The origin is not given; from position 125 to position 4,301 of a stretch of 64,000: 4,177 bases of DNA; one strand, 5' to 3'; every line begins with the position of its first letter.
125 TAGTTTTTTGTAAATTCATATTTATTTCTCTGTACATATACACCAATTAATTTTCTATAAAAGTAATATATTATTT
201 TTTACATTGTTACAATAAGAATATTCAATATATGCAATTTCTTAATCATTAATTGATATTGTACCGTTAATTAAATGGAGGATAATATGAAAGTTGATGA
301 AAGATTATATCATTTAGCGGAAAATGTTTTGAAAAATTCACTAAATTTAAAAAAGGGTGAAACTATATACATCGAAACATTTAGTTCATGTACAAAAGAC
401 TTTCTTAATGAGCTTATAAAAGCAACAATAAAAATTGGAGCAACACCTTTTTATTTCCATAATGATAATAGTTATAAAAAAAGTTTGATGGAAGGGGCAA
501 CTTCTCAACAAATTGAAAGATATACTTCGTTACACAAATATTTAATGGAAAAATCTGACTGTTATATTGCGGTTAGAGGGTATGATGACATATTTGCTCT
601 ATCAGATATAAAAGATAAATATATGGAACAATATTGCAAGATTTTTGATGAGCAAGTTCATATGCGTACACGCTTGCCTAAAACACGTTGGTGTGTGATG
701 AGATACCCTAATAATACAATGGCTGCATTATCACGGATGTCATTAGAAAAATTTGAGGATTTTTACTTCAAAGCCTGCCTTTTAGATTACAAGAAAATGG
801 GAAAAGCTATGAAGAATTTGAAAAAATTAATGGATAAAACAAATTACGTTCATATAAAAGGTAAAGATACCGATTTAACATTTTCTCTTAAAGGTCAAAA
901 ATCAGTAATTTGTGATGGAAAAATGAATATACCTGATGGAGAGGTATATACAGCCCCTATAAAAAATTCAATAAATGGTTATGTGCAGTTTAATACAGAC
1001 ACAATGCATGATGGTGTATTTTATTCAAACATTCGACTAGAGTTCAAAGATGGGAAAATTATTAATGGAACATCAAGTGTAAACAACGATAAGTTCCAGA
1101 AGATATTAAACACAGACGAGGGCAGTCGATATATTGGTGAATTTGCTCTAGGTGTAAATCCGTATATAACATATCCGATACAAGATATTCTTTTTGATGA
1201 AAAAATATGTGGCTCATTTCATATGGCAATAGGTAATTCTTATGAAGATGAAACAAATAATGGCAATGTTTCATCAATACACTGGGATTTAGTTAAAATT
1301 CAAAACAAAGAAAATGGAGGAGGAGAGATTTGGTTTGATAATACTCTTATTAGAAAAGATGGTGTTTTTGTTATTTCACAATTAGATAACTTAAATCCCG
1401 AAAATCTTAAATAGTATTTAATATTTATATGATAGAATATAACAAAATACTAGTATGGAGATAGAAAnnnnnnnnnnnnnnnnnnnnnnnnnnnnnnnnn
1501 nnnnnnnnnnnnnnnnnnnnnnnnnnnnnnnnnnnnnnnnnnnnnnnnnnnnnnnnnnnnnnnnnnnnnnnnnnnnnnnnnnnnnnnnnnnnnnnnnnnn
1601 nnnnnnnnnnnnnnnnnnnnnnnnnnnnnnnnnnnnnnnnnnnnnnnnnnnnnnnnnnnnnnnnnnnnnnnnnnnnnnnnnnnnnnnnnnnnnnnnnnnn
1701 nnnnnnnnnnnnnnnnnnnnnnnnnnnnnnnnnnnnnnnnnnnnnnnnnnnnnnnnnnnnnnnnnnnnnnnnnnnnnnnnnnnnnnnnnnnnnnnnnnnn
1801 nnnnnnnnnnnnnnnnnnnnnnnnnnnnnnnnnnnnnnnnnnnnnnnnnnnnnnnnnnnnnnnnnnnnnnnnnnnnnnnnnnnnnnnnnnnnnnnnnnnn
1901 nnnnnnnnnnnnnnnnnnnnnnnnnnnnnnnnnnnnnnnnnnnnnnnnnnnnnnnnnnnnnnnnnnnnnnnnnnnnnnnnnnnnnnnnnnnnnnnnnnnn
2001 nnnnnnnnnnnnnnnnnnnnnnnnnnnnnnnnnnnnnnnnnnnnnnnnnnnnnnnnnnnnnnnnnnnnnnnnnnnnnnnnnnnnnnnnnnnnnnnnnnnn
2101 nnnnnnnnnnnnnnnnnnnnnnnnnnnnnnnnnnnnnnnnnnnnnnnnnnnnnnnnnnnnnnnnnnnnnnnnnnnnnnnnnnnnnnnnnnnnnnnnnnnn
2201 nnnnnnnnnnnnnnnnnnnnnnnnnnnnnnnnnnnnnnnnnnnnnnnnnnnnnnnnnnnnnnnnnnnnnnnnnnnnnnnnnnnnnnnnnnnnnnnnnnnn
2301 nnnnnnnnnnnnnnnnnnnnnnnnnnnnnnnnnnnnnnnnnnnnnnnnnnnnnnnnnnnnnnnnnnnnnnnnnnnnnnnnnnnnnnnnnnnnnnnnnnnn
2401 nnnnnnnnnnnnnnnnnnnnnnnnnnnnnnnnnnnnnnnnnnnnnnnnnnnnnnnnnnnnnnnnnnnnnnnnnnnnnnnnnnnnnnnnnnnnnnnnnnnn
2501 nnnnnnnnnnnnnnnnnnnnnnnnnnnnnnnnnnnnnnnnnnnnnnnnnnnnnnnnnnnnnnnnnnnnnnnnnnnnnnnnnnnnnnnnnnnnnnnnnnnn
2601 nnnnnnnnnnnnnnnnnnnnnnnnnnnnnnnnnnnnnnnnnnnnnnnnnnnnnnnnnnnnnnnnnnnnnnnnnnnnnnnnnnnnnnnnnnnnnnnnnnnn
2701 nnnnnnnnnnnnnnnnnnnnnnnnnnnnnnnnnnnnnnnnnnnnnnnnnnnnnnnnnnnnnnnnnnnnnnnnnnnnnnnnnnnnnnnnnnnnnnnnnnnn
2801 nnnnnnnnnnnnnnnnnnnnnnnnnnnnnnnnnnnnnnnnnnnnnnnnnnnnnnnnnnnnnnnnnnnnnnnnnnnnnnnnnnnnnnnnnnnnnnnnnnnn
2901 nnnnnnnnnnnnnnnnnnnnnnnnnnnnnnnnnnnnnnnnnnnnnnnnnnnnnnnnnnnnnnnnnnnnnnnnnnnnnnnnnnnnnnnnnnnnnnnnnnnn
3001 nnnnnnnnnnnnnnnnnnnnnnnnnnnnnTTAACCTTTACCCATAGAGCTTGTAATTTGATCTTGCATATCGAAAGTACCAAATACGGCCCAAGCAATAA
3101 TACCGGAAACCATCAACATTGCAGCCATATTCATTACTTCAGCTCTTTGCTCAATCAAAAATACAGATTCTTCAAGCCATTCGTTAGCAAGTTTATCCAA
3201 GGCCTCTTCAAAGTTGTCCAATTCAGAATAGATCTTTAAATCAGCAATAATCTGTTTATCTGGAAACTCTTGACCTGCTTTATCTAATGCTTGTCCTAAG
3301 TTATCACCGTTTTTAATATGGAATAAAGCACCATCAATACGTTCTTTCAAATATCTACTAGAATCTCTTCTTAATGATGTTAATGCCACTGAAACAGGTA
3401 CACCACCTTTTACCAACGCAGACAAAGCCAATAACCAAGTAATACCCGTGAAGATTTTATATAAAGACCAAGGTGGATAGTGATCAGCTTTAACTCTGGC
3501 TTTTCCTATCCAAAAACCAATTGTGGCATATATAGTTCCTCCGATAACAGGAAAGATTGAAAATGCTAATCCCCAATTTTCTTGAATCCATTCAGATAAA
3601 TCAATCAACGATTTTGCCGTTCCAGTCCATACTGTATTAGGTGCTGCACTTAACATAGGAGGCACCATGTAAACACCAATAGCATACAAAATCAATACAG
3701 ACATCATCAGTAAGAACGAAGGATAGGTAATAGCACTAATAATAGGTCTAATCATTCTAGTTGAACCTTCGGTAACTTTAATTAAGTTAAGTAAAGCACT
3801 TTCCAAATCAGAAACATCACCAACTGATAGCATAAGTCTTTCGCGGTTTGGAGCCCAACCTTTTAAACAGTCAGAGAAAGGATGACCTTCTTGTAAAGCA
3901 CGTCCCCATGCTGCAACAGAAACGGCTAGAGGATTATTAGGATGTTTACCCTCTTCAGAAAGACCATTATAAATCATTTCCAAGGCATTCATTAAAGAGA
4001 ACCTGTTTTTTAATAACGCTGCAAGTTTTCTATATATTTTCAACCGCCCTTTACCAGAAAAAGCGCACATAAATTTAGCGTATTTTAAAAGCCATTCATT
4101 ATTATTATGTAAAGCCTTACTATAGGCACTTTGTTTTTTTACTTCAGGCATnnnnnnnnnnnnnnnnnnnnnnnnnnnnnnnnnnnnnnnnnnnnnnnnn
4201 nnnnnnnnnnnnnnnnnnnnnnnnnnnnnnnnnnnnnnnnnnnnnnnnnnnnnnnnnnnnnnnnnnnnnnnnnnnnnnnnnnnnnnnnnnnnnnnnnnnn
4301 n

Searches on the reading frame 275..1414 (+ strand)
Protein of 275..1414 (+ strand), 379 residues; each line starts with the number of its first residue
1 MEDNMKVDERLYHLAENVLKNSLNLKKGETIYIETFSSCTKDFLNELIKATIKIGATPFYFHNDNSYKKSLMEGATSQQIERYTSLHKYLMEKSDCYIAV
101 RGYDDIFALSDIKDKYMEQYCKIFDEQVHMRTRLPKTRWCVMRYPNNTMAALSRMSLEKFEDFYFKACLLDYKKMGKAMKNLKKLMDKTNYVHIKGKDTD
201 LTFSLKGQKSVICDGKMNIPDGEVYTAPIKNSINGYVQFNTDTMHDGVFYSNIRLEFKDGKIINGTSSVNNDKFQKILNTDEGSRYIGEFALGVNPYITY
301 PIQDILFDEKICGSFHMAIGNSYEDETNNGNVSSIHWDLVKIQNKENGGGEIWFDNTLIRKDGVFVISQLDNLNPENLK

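Call 97: search_protein_families(library=pfam, proteins=[window:275-1414:+], max_evalue=0.0001)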
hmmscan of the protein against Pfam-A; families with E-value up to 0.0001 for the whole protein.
window:275-1414:+ (379 aa): 1 family
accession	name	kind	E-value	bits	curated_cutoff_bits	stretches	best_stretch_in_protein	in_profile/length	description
PF02073.20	Peptidase_M29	-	2.6e-56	191.6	27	1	8-342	2-383/406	Thermophilic metalloprotease (M29)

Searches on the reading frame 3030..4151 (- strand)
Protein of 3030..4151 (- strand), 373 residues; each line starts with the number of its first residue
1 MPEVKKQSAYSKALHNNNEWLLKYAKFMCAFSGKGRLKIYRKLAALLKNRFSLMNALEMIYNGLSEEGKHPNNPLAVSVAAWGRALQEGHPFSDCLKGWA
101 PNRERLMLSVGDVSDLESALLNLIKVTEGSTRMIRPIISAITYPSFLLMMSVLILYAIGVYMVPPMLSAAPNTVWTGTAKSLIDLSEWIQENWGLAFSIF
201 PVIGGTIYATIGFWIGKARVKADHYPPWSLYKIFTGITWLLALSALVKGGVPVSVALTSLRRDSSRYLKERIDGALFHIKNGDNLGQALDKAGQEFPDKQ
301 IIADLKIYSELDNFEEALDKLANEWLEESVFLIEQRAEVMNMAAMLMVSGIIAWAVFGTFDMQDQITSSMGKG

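Call 10: search_protein_families(library=pfam, proteins=[window:3030-4151:-], max_evalue=0.001)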
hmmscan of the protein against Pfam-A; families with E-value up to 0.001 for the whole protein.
window:3030-4151:- (373 aa): 1 family
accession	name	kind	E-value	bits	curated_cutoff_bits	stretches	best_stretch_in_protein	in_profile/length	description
PF00482.28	T2SSF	-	3.8e-23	82.3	25.2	2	239-358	1-121/125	Type II secretion system (T2SS), protein F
